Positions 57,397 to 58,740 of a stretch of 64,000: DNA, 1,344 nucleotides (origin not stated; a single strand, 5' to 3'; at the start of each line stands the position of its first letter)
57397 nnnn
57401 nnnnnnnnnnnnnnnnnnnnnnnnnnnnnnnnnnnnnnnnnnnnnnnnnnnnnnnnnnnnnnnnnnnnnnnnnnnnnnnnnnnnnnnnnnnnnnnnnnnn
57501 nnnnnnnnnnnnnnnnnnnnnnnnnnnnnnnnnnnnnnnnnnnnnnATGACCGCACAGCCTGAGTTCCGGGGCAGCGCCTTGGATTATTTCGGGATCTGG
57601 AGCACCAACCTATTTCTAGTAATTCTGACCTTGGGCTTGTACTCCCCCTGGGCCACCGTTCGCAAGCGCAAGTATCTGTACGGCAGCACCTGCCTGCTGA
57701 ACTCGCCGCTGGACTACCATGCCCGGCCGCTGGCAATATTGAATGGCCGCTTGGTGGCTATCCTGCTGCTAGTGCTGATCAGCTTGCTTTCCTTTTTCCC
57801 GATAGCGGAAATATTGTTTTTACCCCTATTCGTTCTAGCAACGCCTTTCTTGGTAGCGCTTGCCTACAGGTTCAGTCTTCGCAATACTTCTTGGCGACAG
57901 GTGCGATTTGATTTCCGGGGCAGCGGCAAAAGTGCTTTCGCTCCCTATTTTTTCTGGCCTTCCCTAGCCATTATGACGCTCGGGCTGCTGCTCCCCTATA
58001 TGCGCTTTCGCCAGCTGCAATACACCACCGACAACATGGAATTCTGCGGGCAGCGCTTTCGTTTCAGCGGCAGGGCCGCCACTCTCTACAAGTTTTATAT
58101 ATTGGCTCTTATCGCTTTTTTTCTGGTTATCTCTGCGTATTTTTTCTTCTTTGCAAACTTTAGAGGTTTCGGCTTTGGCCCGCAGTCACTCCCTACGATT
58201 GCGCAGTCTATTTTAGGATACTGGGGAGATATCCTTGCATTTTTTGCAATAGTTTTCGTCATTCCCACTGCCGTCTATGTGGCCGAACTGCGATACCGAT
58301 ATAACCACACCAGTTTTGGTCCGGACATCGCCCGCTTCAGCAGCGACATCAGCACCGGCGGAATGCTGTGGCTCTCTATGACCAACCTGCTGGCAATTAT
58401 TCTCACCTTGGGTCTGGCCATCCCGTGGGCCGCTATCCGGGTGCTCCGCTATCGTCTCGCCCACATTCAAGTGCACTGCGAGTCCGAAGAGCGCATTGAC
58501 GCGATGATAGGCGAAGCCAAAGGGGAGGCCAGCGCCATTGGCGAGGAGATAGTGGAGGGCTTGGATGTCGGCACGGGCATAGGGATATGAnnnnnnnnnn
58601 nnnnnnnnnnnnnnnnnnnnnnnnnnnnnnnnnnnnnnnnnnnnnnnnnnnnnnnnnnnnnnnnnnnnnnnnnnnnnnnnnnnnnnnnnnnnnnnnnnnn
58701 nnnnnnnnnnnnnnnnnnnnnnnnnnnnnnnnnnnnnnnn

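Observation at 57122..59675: ATP synthase operon extended by translationally coupled DUF898 membrane protein and M48 metallopeptidase genes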

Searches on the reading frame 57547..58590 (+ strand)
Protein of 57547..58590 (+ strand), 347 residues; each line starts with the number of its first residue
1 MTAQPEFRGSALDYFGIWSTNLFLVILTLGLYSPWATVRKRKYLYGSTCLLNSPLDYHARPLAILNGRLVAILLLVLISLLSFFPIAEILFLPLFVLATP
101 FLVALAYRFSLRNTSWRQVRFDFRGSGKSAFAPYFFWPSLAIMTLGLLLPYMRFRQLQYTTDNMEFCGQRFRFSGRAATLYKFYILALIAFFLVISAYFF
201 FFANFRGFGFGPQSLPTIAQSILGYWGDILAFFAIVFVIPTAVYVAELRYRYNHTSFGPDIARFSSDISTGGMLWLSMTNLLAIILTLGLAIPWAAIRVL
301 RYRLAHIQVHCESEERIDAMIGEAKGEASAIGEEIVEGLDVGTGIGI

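Call 3: search_protein_families(library=pfam, proteins=[window:57547-58590:+])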
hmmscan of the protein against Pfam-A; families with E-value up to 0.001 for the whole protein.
window:57547-58590:+ (347 aa): 1 family
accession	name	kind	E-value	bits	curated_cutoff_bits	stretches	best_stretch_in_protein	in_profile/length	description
PF05987.18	DUF898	-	4.5e-90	302.6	28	1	6-337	5-335/336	Bacterial protein of unknown function (DUF898)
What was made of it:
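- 57547..58590 (+): DUF898/YjgN-family polytopic membrane protein (347 aa). It has three internal repeats, each a beta-hairpin plus a short helical hairpin carrying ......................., and two long transmembrane hairpins. PF05987 E 4.5e-90 (call 3).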

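Call 6: find_related_loci(query=window:57547-58590:+, collection=genome_contigs, flank=8000)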
Query window:57547-58590:+ (347 aa) in genome_contigs; peptide patterns used: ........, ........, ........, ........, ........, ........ (x = any residue, [..] = any of these).
243 stretches matched a pattern, but none encodes a relative of the query by tblastn (E <= 1e-3).
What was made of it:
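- Tried and rejected: The single-protein scan of GTDB genomes found no close relative (call 6).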

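Call 7: find_homologous_proteins(query=window:57547-58590:+)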
Query window:57547-58590:+ (347 aa): 465 proteins with E <= 0.001 among 8000 candidates; the best 120 are listed.
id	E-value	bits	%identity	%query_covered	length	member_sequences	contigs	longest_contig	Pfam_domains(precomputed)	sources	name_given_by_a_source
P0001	7.1e-226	767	100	100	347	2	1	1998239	PF05987.19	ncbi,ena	-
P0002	1.0e-146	507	72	99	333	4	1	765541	PF05987.19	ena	-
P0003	7.2e-126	438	65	95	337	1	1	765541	PF05987.19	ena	-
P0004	2.4e-100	354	54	100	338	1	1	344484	PF05987.19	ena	-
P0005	5.7e-56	208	38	98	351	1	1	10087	PF05987.19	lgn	-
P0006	6.8e-55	205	37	98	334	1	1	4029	PF20403.6,PF05987.19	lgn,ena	-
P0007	1.5e-54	204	37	98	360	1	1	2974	PF05987.19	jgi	jgi:uncharacterized membrane protein YjgN (DUF898 family)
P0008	9.3e-54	201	44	52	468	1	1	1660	PF05987.19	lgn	-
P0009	3.7e-53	199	37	99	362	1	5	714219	PF05987.19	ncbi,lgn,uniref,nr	ncbi:MAG: YjgN family protein [Meiothermus sp.]|uniref:YjgN family protein n=1 Tax=Meiothermus sp. T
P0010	4.6e-52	195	36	98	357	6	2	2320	PF05987.19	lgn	-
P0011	1.8e-51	193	36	98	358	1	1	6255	PF05987.19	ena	-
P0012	2.1e-51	193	38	98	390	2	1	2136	PF05987.19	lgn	-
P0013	2.0e-50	190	34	99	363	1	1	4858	PF05987.19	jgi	jgi:uncharacterized membrane protein YjgN (DUF898 family)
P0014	2.6e-50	190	34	99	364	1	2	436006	PF05987.19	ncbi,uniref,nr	ncbi:YjgN family protein [Rheinheimera maricola]|uniref:DUF898 domain-containing protein n=1 Tax=Rhe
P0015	3.2e-50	189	36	98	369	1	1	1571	PF05987.19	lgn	-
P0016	3.3e-50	189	36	98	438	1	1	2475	PF05987.19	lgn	-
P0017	5.4e-50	189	39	86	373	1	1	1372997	PF05987.19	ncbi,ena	-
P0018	7.9e-50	188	35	98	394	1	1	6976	PF05987.19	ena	-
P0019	9.9e-50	188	35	98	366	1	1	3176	PF20403.6,PF05987.19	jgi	jgi:uncharacterized membrane protein YjgN (DUF898 family)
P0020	2.1e-49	187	37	98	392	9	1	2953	PF05987.19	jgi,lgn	-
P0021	5.1e-49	185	37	98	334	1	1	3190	PF05987.19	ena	-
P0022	5.7e-49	185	35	98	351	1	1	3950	PF05987.19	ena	-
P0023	1.0e-48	184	37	97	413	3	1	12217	PF05987.19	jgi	-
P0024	1.2e-48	184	38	98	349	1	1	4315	PF05987.19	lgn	-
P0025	1.4e-48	184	34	98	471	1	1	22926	PF20403.6,PF05987.19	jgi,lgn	jgi:uncharacterized membrane protein YjgN (DUF898 family)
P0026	1.5e-48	184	37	99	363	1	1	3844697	PF05987.19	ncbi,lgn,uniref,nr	ncbi:DUF898 domain-containing protein [Wenzhouxiangella sp. AB-CW3]|uniref:YjgN family protein n=1 T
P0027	1.8e-48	184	38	98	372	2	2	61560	PF05987.19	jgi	-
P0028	2.4e-48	183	34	98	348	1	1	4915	PF05987.19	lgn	-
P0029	2.5e-48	183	36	99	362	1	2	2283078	PF05987.19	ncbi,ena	-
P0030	3.2e-48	183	36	99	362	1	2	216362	PF05987.19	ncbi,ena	-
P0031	3.3e-48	183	35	98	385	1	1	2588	PF05987.19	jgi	jgi:uncharacterized membrane protein YjgN (DUF898 family)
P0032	3.9e-48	182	35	97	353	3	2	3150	PF05987.19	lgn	-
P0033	4.3e-48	182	33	99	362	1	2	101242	PF05987.19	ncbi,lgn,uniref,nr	ncbi:membrane protein [Brucella endophytica]|uniref:Membrane protein n=1 Tax=Brucella endophytica Ta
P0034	4.7e-48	182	34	98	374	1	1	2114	PF05987.19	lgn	-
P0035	5.1e-48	182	35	97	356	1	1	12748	PF05987.19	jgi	jgi:uncharacterized membrane protein YjgN (DUF898 family)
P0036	6.0e-48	182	36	99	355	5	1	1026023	PF05987.19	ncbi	-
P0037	9.6e-48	181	35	98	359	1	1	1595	PF05987.19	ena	-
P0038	9.9e-48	181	33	99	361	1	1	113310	PF05987.19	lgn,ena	-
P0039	1.2e-47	181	34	98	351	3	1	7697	PF05987.19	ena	-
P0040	1.7e-47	180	35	97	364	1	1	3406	PF05987.19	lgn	-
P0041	1.8e-47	180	36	99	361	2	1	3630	PF05987.19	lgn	-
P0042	2.8e-47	180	35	99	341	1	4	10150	PF05987.19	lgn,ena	-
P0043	3.1e-47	180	35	98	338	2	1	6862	PF05987.19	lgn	-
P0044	3.3e-47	179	33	97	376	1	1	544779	PF05987.19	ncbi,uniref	ncbi:YjgN family protein [Allohahella marinimesophila]|uniref:DUF898 family protein n=1 Tax=Allohahe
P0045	4.5e-47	179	35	99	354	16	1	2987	PF05987.19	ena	-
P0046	6.7e-47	178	34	98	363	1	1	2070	PF05987.19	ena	-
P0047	7.3e-47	178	34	98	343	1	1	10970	PF05987.19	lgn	-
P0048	7.4e-47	178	35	98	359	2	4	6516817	PF05987.19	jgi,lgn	-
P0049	8.7e-47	178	34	98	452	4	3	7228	PF20403.6,PF05987.19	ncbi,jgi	ncbi:MAG: YjgN family protein [Desulfobacterales bacterium]|jgi:uncharacterized membrane protein Yjg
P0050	9.3e-47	178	34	98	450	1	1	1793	PF20403.6,PF05987.19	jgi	jgi:uncharacterized membrane protein YjgN (DUF898 family)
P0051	9.6e-47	178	37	97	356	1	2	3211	PF05987.19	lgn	-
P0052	1.1e-46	178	32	98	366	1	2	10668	PF05987.19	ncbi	-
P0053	1.1e-46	178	34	98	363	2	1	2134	PF05987.19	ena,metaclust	metaclust:\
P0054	1.3e-46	178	40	55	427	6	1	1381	PF05987.19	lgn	-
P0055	1.3e-46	177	34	98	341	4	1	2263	PF05987.19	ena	-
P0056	1.3e-46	177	34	99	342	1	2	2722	PF05987.19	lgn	-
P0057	1.6e-46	177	35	98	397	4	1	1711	PF05987.19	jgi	jgi:uncharacterized membrane protein YjgN (DUF898 family)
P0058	2.3e-46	177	34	98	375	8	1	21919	PF20403.6,PF05987.19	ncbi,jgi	-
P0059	2.6e-46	176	33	99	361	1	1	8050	PF05987.19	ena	-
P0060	4.5e-46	176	31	99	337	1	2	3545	PF05987.19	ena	-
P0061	5.1e-46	176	36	98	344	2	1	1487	PF05987.19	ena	-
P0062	5.6e-46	175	32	98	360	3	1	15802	PF05987.19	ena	-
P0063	6.1e-46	175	41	54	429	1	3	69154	PF05987.19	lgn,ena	-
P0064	7.8e-46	175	32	98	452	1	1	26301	PF05987.19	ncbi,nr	ncbi:MAG: DUF898 family protein [Desulfobacterales bacterium]|nr:DUF898 family protein [Desulfobacte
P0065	8.5e-46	175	33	98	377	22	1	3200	PF20403.6,PF05987.19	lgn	-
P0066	1.3e-45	174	33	98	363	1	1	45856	PF05987.19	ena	-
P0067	1.3e-45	174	33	98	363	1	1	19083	PF05987.19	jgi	-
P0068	1.4e-45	174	36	97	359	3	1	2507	PF05987.19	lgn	-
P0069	1.8e-45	174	34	99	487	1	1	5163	PF05987.19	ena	-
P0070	2.0e-45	174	36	97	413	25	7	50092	PF13717.12,PF05987.19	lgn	-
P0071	2.4e-45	173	37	98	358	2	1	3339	PF05987.19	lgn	-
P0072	3.6e-45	173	34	98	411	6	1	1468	PF05987.19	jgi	-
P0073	4.2e-45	172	36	98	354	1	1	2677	PF05987.19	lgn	-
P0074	4.5e-45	172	41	52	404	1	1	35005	PF05987.19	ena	-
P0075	5.1e-45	172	34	98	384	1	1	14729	PF05987.19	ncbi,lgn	-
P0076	5.6e-45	172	34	98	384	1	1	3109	PF05987.19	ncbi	-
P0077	6.7e-45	172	34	97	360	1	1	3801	PF05987.19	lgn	-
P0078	7.8e-45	172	34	98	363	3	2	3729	PF05987.19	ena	-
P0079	8.6e-45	171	33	99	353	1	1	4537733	PF05987.19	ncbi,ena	-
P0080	1.0e-44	171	35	97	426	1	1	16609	PF05987.19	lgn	-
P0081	1.1e-44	171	33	98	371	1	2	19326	PF05987.19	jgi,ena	-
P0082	1.2e-44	171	33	98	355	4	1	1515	PF05987.19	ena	-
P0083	1.6e-44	171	32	98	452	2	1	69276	PF20403.6,PF05987.19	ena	-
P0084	1.7e-44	171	35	98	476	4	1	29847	PF05987.19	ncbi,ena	-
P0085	1.8e-44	170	35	98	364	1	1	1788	PF05987.19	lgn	-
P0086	2.2e-44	170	36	98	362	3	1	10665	PF05987.19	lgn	-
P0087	2.2e-44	170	33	99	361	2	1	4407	PF05987.19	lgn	-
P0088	2.3e-44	170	33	98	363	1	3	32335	PF05987.19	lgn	-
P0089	2.6e-44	170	34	98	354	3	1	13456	PF05987.19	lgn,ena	-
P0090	3.2e-44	170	33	98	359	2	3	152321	PF05987.19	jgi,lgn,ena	jgi:Predicted membrane protein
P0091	3.3e-44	170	31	99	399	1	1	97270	PF05987.19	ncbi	ncbi:hypothetical protein NKDENANG_01367 [Candidatus Entotheonellaceae bacterium PAL068K]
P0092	3.4e-44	170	34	98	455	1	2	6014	PF05987.19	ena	-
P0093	3.4e-44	169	32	98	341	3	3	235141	PF05987.19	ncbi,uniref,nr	ncbi:DUF898 domain-containing protein [Stutzerimonas kirkiae]|uniref:DUF898 domain-containing protei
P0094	4.0e-44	169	32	97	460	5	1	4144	PF05987.19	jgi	-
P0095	4.8e-44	169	34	98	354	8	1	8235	PF05987.19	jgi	jgi:uncharacterized membrane protein YjgN (DUF898 family)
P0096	4.9e-44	169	34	98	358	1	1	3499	PF05987.19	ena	-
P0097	6.3e-44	169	33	98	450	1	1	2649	PF05987.19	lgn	-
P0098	6.7e-44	169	39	55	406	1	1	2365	PF05987.19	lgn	-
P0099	7.6e-44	168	35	98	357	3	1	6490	PF05987.19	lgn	-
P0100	8.5e-44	168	33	93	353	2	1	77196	PF05987.19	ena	-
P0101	8.6e-44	168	35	98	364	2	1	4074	PF20403.6,PF05987.19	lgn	-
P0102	9.2e-44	168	34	98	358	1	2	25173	PF05987.19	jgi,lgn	-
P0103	1.2e-43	168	35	98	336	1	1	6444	PF05987.19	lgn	-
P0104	1.2e-43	168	33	98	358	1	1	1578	PF05987.19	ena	-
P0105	1.3e-43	168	35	97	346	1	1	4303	PF05987.19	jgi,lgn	jgi:uncharacterized membrane protein YjgN (DUF898 family)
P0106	1.4e-43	167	33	88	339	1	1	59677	PF05987.19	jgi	-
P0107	1.7e-43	167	33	98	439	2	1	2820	PF05987.19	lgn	-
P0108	1.7e-43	167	35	98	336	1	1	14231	PF05987.19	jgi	jgi:uncharacterized membrane protein YjgN (DUF898 family)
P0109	2.2e-43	167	34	98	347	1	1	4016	PF05987.19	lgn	-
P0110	2.5e-43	167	36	97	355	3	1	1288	PF05987.19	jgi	jgi:uncharacterized membrane protein YjgN (DUF898 family)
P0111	2.6e-43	167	35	97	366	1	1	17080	PF05987.19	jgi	jgi:uncharacterized membrane protein YjgN (DUF898 family)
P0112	2.9e-43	166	36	98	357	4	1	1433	PF05987.19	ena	-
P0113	3.2e-43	166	32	98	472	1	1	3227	PF20403.6,PF05987.19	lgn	-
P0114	3.5e-43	166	35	98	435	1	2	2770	PF14018.12,PF05987.19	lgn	-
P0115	3.7e-43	166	33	98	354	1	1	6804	PF05987.19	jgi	jgi:uncharacterized membrane protein YjgN (DUF898 family)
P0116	4.5e-43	166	41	51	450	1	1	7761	PF14237.12,PF05987.19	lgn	-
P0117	4.9e-43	166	34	98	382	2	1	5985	PF13240.12,PF05987.19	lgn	-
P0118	7.9e-43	165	34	98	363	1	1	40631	PF05987.19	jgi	-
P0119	1.0e-42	165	33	96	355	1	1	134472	PF05987.19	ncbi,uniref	ncbi:YjgN family protein [Ruegeria hyattellae]|uniref:YjgN family protein n=1 Tax=Ruegeria hyattella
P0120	1.1e-42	165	34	98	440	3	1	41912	PF13717.12,PF05987.19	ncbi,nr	ncbi:MAG: hypothetical protein C0624_13615 [Desulfuromonas sp.]|nr:MAG: hypothetical protein C0624_1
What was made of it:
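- N-terminal zinc-ribbon or GYF fusions on some DUF898 proteins (Pfam column, call 7) fit a cytoplasmic N-terminus. The genome is small (a contig of about 2.0 Mb, call 7).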

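Call 8: find_encoding_contigs(protein=P0001, flank=10000, max_places=3)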
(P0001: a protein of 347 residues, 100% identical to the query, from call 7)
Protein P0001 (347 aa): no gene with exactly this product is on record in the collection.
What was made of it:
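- Tried and rejected: Exact look-up of the window's own DUF898 found no contig on record (call 8).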

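Call 9: find_encoding_contigs(protein=P0002, flank=10000, max_places=3)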
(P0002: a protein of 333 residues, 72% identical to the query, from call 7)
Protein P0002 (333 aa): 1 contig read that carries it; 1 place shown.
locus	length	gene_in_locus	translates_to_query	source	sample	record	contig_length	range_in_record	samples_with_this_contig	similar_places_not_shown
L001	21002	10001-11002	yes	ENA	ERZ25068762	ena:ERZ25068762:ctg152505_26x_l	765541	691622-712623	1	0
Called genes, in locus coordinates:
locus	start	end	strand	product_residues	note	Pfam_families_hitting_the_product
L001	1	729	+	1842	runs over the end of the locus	PF00400:WD40 (faint), PF10282:Lactonase, PF25174:Beta-prop_THOC3 (faint), PF25175:Beta-prop_WDR5 (faint), PF25460:Beta-prop_Aladin (faint)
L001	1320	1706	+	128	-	PF03899:ATP-synt_I (weak)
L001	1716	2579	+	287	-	PF00119:ATP-synt_A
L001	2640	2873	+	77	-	PF00137:ATP-synt_C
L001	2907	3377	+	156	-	PF00430:ATP-synt_B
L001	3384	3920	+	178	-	PF00213:OSCP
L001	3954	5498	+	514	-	PF02874:ATP-synt_ab_N, PF00006:ATP-synt_ab, PF00306:ATP-synt_ab_C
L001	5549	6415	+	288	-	PF00231:ATP-synt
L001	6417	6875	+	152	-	PF01713:Smr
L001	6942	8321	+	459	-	PF02874:ATP-synt_ab_N, PF00006:ATP-synt_ab, PF22919:ATP-synt_VA_C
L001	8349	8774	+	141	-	PF02823:ATP-synt_DE_N, PF00401:ATP-synt_DE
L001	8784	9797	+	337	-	PF05987:DUF898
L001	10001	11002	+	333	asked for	PF05987:DUF898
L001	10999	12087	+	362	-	PF23368:DUF7092, PF01435:Peptidase_M48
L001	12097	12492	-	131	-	-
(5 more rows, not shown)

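Call 10: find_encoding_contigs(protein=P0003, flank=10000, max_places=3)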
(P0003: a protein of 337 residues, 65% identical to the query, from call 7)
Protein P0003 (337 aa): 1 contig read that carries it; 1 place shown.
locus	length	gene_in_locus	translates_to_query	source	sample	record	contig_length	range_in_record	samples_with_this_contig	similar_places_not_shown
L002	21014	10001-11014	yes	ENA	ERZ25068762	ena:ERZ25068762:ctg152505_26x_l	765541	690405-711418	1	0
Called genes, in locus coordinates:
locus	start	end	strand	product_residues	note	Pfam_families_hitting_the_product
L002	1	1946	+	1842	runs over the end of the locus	PF00400:WD40 (faint), PF10282:Lactonase, PF25174:Beta-prop_THOC3 (faint), PF25175:Beta-prop_WDR5 (faint), PF25460:Beta-prop_Aladin (faint)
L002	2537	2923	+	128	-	PF03899:ATP-synt_I (weak)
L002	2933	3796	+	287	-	PF00119:ATP-synt_A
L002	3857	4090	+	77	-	PF00137:ATP-synt_C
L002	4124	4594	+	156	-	PF00430:ATP-synt_B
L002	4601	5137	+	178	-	PF00213:OSCP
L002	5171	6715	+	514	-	PF02874:ATP-synt_ab_N, PF00006:ATP-synt_ab, PF00306:ATP-synt_ab_C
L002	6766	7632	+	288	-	PF00231:ATP-synt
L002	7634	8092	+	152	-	PF01713:Smr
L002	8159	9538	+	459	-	PF02874:ATP-synt_ab_N, PF00006:ATP-synt_ab, PF22919:ATP-synt_VA_C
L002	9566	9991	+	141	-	PF02823:ATP-synt_DE_N, PF00401:ATP-synt_DE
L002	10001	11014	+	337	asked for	PF05987:DUF898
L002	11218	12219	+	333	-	PF05987:DUF898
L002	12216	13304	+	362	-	PF23368:DUF7092, PF01435:Peptidase_M48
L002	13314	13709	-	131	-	-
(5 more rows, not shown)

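Call 11: find_encoding_contigs(protein=P0004, flank=10000, max_places=3)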
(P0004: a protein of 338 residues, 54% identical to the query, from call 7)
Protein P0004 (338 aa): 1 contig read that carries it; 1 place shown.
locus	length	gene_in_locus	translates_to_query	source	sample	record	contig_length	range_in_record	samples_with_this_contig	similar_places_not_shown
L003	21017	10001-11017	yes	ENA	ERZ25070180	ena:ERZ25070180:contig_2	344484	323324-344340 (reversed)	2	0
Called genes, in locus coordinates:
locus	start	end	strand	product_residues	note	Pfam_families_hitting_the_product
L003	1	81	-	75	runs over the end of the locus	?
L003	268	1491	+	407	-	-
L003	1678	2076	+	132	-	PF03899:ATP-synt_I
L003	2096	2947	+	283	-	PF00119:ATP-synt_A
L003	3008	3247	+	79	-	PF00137:ATP-synt_C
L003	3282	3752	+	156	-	PF00430:ATP-synt_B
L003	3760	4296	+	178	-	PF00213:OSCP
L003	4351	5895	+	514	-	PF02874:ATP-synt_ab_N, PF00006:ATP-synt_ab, PF00306:ATP-synt_ab_C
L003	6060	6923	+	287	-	PF00231:ATP-synt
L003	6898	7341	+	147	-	PF01713:Smr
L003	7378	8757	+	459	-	PF02874:ATP-synt_ab_N, PF00006:ATP-synt_ab, PF22919:ATP-synt_VA_C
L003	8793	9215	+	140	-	PF02823:ATP-synt_DE_N, PF00401:ATP-synt_DE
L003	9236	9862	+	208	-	-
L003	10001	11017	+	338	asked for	PF05987:DUF898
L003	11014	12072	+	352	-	PF23368:DUF7092, PF01435:Peptidase_M48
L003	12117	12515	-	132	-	-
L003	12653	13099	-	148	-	-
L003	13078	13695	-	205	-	-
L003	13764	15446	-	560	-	PF00890:FAD_binding_2, PF01266:DAO (weak), PF12831:FAD_oxidored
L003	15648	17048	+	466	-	PF00483:NTP_transferase, PF01128:IspD, PF12804:NTP_transf_3, PF25084:LbH_EIF2B, PF25087:GMPPB_C, PF00132:Hexapep, PF14602:Hexapep_2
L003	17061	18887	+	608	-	PF13522:GATase_6, PF13537:GATase_7, PF01380:SIS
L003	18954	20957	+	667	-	-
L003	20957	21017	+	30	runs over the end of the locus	-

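Call 15: search_protein_families(library=padloc, proteins=[window:57547-58590:+], max_evalue=0.01)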
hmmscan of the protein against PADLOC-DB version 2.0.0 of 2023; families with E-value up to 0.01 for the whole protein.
window:57547-58590:+ (347 aa): 0 families

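Call 16: search_protein_families(library=ncbifam, proteins=[window:57547-58590:+], max_evalue=0.01)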
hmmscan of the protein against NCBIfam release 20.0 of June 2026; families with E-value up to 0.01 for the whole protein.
window:57547-58590:+ (347 aa): 0 families
